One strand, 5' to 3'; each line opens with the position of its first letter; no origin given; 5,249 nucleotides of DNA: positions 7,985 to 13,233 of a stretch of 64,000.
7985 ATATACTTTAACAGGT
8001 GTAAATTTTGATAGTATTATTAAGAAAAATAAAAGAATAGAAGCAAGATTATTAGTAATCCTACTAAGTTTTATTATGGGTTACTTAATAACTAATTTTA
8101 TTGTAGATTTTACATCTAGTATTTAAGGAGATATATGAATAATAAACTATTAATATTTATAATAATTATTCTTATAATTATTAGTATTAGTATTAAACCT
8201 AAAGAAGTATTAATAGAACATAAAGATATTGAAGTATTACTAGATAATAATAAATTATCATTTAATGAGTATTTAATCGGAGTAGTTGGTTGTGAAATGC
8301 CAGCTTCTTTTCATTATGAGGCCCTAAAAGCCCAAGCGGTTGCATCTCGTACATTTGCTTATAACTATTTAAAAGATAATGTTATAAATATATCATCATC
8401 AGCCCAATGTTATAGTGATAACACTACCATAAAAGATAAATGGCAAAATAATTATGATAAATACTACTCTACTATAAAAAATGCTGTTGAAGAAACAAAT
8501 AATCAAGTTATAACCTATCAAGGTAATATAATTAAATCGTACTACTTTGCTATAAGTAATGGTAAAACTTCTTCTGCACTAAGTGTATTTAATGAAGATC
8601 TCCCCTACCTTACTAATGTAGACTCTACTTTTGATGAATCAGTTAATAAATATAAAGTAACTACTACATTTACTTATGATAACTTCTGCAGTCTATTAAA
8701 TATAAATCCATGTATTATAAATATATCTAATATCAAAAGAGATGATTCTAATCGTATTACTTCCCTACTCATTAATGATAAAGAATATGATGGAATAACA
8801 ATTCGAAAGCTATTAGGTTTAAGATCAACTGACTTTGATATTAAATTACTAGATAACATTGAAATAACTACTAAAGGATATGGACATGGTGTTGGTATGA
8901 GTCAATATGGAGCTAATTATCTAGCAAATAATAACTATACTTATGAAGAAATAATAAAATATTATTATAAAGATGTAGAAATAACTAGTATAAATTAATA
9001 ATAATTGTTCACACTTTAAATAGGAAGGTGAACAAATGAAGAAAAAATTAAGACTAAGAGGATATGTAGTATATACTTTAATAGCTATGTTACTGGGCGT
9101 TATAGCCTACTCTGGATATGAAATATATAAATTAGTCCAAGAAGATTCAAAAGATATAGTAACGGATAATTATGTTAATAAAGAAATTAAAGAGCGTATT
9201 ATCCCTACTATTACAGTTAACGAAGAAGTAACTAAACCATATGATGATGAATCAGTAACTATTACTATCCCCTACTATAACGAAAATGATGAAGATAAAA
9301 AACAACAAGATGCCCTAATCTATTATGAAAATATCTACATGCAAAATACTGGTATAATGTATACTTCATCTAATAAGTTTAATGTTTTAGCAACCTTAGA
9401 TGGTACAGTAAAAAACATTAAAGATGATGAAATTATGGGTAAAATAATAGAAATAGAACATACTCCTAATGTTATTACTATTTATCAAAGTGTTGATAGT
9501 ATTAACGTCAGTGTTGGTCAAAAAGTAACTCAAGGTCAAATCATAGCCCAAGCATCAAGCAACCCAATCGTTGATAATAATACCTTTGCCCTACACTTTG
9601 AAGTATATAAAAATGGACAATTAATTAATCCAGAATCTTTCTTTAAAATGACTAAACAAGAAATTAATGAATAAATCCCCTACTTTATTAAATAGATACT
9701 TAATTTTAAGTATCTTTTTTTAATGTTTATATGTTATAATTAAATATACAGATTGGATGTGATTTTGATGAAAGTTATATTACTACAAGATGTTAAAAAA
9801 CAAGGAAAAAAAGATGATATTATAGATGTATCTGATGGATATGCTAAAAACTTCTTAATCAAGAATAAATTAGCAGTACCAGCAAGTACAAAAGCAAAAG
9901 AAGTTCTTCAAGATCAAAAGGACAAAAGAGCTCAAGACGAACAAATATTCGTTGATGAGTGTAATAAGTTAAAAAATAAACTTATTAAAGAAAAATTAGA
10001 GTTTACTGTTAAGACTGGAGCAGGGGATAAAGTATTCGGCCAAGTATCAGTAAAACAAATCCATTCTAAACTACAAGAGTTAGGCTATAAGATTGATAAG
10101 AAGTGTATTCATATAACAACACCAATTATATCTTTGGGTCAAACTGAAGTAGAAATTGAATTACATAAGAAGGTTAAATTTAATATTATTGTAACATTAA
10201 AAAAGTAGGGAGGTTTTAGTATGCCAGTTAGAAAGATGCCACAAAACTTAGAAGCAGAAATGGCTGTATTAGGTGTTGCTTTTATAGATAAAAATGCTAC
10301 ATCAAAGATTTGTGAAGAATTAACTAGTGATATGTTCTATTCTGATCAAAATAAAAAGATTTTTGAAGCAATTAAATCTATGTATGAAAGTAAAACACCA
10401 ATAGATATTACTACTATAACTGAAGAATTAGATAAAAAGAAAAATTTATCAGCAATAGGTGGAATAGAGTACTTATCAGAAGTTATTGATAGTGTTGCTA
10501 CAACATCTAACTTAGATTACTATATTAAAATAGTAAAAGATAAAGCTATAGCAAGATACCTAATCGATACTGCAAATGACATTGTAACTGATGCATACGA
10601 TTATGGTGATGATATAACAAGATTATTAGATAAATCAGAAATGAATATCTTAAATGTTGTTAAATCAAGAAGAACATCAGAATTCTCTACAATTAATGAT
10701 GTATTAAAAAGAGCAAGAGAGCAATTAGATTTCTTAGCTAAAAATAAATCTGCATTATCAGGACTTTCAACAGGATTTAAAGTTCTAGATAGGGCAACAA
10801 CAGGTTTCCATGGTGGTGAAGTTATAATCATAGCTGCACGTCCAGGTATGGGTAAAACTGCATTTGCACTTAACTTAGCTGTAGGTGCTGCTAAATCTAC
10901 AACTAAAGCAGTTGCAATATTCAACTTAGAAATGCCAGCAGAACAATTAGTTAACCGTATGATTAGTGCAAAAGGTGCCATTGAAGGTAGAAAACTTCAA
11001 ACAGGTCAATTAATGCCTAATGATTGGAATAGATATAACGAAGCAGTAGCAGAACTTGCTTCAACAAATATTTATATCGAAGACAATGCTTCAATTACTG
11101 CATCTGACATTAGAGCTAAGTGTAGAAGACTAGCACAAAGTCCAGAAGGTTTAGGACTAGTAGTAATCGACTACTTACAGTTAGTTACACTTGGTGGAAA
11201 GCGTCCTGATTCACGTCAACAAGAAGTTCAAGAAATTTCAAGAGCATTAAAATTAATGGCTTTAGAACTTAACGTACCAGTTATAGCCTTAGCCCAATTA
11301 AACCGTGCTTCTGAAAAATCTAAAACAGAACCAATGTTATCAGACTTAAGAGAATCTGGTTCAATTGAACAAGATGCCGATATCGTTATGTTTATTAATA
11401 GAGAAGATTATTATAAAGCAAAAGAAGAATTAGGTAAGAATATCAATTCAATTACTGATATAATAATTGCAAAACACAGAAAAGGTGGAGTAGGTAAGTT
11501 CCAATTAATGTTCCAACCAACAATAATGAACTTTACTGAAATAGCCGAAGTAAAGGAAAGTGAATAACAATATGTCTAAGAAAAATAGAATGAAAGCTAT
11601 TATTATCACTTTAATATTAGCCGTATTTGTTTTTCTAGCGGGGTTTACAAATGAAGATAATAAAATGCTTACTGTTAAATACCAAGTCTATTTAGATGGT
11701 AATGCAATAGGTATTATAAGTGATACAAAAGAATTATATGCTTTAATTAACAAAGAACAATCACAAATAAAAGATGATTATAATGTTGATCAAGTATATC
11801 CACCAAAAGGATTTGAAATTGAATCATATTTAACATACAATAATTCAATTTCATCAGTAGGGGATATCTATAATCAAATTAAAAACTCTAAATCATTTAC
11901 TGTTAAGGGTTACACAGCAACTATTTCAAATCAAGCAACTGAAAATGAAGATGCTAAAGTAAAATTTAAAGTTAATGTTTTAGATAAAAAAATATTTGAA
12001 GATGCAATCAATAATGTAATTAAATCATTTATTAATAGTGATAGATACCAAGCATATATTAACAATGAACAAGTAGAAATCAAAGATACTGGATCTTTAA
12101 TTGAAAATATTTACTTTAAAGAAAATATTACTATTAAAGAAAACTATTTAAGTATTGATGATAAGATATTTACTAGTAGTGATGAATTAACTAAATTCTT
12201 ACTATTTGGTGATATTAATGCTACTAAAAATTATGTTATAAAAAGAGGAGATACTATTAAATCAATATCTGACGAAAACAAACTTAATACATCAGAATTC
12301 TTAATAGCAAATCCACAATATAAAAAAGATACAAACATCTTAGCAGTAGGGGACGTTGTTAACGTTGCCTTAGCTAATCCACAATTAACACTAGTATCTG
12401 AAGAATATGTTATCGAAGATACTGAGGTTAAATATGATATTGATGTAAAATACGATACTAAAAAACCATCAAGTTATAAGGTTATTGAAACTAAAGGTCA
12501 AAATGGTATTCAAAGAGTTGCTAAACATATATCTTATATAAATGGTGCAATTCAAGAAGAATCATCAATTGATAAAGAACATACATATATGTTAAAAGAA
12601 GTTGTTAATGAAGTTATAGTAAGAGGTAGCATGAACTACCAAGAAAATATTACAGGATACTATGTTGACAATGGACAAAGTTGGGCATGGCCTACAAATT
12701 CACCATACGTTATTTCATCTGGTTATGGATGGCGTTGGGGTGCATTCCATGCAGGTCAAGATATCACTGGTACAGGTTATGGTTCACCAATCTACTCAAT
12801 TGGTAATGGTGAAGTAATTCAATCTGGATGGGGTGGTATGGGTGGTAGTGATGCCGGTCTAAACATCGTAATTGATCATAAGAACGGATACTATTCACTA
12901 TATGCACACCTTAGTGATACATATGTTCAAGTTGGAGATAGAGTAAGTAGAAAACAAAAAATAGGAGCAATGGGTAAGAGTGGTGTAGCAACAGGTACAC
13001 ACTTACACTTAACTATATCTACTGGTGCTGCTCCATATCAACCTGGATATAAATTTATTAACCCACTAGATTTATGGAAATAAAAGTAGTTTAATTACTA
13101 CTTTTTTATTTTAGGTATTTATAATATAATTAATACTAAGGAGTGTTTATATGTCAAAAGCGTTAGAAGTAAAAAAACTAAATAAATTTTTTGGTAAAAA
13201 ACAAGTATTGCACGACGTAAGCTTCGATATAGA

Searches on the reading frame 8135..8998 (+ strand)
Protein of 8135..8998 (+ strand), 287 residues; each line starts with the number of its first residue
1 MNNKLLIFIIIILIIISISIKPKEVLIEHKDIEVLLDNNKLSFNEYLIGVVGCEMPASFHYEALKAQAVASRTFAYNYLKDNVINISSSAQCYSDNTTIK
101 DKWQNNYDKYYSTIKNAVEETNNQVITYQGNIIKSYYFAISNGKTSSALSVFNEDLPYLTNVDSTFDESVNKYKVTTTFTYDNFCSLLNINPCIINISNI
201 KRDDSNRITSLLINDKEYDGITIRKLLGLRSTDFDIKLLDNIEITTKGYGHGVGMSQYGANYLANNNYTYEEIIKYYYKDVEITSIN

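Call 17: search_protein_families(library=pfam, proteins=[window:8135-8998:+], max_evalue=0.00001)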
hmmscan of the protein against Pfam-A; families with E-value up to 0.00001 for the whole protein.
window:8135-8998:+ (287 aa): 1 family
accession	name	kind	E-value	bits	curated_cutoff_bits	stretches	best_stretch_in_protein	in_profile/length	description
PF08486.15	SpoIID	-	1.3e-21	77.5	23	1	39-128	9-97/97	Stage II sporulation protein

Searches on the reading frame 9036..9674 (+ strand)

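Call 18: search_protein_families(library=pfam, proteins=[window:9036-9674:+], max_evalue=0.00001)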
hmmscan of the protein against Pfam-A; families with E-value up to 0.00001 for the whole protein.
window:9036-9674:+ (212 aa): 1 family
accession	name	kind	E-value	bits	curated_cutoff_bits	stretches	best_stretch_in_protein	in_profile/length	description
PF01551.29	Peptidase_M23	-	3.6e-19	69.2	28.7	1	104-199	3-96/96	Peptidase family M23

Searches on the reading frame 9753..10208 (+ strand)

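Call 18: search_protein_families(library=pfam, proteins=[window:9753-10208:+], max_evalue=0.00001)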
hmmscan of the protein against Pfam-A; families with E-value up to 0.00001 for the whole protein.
window:9753-10208:+ (151 aa): 2 families
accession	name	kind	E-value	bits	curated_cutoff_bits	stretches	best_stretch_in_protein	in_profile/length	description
PF01281.25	Ribosomal_L9_N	-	8.6e-21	73.7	20.7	1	6-50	1-45/47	Ribosomal protein L9, N-terminal domain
PF03948.19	Ribosomal_L9_C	-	2.5e-18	66.7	23.2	1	69-149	2-84/86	Ribosomal protein L9, C-terminal domain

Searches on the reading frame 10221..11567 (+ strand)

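Call 18: search_protein_families(library=pfam, proteins=[window:10221-11567:+], max_evalue=0.00001)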
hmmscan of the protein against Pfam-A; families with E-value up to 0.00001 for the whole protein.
window:10221-11567:+ (448 aa): 4 families
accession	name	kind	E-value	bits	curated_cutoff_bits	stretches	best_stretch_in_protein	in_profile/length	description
PF03796.21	DnaB_C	-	4.6e-98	328.1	27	1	181-439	1-254/255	DnaB-like helicase C terminal domain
PF00772.26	DnaB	-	2.4e-32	111.5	23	1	6-107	2-103/103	DnaB-like helicase N terminal domain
PF13481.12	AAA_25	-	2.6e-12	47.2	27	1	198-362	32-192/195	AAA domain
PF06745.19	ATPase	-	1.8e-06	27.9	26.6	0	183-250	2-70/231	KaiC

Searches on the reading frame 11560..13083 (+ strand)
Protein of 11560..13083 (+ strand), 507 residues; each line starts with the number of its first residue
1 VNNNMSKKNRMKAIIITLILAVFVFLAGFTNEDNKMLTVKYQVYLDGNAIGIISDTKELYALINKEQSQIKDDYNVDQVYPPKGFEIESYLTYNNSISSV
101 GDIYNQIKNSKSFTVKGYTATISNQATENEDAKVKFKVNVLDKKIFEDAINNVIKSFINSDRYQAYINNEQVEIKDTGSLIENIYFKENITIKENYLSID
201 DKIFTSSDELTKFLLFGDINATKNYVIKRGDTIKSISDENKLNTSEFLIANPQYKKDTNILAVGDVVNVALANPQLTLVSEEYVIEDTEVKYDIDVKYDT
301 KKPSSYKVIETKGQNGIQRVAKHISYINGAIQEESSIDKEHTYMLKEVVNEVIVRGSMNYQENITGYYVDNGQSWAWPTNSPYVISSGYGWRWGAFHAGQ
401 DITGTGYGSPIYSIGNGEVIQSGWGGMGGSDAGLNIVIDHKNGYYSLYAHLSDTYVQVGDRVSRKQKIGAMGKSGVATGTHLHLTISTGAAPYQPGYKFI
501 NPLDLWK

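Call 18: search_protein_families(library=pfam, proteins=[window:11560-13083:+], max_evalue=0.00001)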
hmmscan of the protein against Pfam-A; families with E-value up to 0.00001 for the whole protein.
window:11560-13083:+ (507 aa): 3 families
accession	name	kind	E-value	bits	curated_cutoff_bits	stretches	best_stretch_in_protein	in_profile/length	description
PF01551.29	Peptidase_M23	-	6.8e-23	81.1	28.7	1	396-495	2-96/96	Peptidase family M23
PF07501.17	G5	-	1.6e-07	31.9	23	1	282-357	2-74/75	G5 domain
PF01476.26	LysM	-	9.9e-06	25.9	20.9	0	225-269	1-42/43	LysM domain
